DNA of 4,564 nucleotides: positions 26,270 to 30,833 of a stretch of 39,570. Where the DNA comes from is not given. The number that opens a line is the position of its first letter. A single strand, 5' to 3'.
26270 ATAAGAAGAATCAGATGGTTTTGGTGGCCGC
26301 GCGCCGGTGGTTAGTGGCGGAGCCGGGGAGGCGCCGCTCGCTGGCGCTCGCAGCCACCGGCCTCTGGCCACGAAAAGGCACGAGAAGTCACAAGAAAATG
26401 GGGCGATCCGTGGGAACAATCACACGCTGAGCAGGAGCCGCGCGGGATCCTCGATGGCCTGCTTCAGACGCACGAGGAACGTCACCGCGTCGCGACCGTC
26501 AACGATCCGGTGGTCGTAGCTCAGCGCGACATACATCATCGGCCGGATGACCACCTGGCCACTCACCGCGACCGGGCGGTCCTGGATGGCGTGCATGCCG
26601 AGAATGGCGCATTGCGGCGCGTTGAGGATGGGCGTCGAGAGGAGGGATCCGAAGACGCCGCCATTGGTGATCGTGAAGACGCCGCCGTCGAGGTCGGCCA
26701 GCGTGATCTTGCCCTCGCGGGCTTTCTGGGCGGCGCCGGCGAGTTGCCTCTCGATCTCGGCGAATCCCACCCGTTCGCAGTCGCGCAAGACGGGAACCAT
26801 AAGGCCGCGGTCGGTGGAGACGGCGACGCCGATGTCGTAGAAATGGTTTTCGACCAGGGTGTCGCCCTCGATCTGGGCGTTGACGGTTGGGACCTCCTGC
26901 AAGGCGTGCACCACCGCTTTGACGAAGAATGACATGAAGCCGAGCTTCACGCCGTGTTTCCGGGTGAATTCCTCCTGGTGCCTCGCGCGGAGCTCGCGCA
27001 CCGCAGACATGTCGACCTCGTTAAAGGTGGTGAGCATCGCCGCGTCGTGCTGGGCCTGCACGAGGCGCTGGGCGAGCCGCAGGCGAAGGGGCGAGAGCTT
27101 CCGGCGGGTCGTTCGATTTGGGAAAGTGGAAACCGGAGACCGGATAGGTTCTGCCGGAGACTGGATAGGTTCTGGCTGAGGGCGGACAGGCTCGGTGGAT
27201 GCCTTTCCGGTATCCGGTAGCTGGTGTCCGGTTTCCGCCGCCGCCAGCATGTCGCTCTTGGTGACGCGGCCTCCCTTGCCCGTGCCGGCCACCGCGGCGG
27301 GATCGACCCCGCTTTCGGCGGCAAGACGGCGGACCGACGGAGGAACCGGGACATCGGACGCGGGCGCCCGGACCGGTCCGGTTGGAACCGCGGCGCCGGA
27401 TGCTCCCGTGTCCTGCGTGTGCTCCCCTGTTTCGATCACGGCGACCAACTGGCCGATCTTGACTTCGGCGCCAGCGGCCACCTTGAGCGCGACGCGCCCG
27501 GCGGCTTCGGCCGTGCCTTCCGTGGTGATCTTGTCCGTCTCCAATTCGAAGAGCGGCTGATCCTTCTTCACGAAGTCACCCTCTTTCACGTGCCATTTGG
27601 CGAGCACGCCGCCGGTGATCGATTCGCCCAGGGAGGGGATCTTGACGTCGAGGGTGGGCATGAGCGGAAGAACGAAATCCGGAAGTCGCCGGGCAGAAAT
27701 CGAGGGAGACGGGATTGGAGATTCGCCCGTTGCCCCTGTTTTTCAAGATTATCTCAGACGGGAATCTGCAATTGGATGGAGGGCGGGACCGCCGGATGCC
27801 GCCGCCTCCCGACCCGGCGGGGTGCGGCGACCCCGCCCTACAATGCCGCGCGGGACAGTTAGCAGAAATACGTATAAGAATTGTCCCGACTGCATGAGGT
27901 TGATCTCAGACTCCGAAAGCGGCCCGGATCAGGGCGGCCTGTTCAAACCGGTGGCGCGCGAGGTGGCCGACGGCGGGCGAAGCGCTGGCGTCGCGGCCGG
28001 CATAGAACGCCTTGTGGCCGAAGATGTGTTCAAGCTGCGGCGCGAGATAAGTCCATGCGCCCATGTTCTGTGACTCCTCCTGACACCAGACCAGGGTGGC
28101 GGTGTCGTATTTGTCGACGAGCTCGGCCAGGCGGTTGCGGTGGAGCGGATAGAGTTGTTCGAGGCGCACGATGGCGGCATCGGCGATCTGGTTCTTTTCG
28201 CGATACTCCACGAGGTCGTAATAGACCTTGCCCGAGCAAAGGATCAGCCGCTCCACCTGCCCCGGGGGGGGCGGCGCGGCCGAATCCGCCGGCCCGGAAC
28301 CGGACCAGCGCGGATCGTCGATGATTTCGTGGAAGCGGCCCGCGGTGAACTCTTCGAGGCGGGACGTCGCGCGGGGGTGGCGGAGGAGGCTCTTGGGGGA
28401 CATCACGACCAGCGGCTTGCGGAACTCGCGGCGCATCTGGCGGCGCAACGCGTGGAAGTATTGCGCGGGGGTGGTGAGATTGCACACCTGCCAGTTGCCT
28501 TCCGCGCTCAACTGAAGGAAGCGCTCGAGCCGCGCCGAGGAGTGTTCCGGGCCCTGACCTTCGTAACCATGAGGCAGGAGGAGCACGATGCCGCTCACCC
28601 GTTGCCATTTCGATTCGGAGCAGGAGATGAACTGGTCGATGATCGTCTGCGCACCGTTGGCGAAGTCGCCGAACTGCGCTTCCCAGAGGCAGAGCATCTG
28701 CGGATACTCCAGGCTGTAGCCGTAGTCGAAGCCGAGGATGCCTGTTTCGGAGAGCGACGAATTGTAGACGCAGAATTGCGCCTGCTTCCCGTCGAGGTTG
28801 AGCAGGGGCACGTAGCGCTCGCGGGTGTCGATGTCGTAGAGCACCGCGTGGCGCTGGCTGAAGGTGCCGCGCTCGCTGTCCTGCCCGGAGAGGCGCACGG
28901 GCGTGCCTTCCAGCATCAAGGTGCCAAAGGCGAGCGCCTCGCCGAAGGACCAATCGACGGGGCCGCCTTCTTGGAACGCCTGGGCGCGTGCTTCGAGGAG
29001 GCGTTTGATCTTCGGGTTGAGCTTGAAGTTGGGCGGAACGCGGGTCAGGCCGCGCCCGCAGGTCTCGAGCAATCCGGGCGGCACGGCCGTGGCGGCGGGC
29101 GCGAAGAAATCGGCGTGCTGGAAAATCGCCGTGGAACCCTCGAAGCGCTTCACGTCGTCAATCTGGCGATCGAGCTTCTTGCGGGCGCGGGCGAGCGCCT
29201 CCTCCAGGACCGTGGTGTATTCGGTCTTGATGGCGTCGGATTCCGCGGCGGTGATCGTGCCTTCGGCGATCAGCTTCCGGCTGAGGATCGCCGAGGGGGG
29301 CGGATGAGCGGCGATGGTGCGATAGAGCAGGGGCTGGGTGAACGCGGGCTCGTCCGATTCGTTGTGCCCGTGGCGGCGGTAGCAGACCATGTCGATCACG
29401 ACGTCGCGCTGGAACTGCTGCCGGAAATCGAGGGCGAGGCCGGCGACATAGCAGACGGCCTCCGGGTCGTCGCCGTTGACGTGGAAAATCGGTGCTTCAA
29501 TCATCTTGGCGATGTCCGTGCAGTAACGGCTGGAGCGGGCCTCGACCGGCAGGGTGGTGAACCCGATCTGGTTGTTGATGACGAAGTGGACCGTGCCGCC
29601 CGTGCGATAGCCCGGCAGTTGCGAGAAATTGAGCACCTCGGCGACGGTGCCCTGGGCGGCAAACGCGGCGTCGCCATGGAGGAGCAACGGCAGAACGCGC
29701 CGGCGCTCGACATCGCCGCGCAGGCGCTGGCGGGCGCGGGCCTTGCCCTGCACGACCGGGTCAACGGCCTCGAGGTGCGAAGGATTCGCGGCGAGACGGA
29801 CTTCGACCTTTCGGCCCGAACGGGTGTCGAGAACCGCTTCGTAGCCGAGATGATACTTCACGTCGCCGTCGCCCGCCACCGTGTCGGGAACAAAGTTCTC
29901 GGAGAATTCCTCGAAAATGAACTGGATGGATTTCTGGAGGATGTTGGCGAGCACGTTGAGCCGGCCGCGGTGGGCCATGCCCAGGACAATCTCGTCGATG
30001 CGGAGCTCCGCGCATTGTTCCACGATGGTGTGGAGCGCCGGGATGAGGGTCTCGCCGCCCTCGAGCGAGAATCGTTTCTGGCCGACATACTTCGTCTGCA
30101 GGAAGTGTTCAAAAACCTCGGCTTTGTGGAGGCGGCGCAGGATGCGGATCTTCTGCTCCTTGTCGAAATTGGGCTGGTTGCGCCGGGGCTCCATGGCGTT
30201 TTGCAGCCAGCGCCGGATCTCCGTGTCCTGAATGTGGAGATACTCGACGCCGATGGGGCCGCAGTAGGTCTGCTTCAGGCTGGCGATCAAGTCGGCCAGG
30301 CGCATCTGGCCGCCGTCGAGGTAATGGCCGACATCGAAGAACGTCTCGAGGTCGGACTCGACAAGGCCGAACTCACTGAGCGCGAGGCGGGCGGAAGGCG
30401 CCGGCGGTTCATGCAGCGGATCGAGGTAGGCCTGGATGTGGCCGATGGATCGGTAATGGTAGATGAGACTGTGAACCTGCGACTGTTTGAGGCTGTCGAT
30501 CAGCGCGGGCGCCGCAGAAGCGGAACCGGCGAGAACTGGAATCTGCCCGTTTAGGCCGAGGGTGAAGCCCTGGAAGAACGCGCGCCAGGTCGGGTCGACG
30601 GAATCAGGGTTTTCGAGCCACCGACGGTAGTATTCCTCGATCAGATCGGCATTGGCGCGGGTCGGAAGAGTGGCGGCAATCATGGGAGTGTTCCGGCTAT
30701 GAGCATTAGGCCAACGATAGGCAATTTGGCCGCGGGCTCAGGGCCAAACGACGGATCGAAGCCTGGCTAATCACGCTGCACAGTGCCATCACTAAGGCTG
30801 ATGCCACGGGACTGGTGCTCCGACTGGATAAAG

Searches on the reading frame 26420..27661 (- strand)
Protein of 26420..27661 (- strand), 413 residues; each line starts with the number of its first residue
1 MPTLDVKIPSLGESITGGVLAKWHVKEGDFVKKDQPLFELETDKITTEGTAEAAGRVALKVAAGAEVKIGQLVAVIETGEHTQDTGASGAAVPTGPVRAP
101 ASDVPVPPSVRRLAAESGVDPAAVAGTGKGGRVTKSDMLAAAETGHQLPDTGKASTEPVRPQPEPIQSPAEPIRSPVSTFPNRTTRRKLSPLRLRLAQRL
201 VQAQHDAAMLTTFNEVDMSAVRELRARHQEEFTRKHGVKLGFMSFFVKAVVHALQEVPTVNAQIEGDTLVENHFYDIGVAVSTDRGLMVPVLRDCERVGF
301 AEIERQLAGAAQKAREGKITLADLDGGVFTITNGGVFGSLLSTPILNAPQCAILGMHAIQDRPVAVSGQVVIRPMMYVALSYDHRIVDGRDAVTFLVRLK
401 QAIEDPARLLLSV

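Call 81: search_protein_families(library=pfam, proteins=[window:26420-27661:-], max_evalue=0.00001)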
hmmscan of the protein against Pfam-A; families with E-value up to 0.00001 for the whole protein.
window:26420-27661:- (413 aa): 4 families
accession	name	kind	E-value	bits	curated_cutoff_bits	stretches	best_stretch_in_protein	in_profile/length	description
PF00198.28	2-oxoacid_dh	-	7.6e-79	264.9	23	1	182-411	2-232/232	2-oxoacid dehydrogenases acyltransferase (catalytic domain)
PF00364.28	Biotin_lipoyl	-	7.2e-16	58.2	22.1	1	5-76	2-73/73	Biotin-requiring enzyme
PF02817.22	E3_binding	-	9.6e-13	48.6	23.7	1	106-139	3-36/36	e3 binding domain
PF13533.13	Biotin_lipoyl_2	-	7.6e-09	35.6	29.8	1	14-41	5-32/32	Biotin-lipoyl like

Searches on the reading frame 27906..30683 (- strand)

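Call 24: search_protein_families(library=ncbifam, proteins=[window:27906-30683:-], max_evalue=1e-10)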
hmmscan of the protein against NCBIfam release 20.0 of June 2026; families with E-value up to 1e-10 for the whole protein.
window:27906-30683:- (925 aa): 4 families
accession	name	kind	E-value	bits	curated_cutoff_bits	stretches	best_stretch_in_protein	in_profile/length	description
NF006914.0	PRK09404.1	equivalog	0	1238.6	764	1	8-924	15-917/919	2-oxoglutarate dehydrogenase E1 component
NF008907.0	PRK12270.1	equivalog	0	1170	878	1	65-924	397-1240/1241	multifunctional oxoglutarate decarboxylase/oxoglutarate dehydrogenase thiamine pyrophosphate-binding subunit/dihydrolipoyllysine-residue suc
TIGR00239.1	2oxo_dh_E1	equivalog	0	1062.6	770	1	10-922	5-930/931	2-oxoglutarate dehydrogenase E1 component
TIGR03182.1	PDH_E1_alph_y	equivalog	4e-11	42.4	393.85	1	333-510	136-308/315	pyruvate dehydrogenase (acetyl-transferring) E1 component subunit alpha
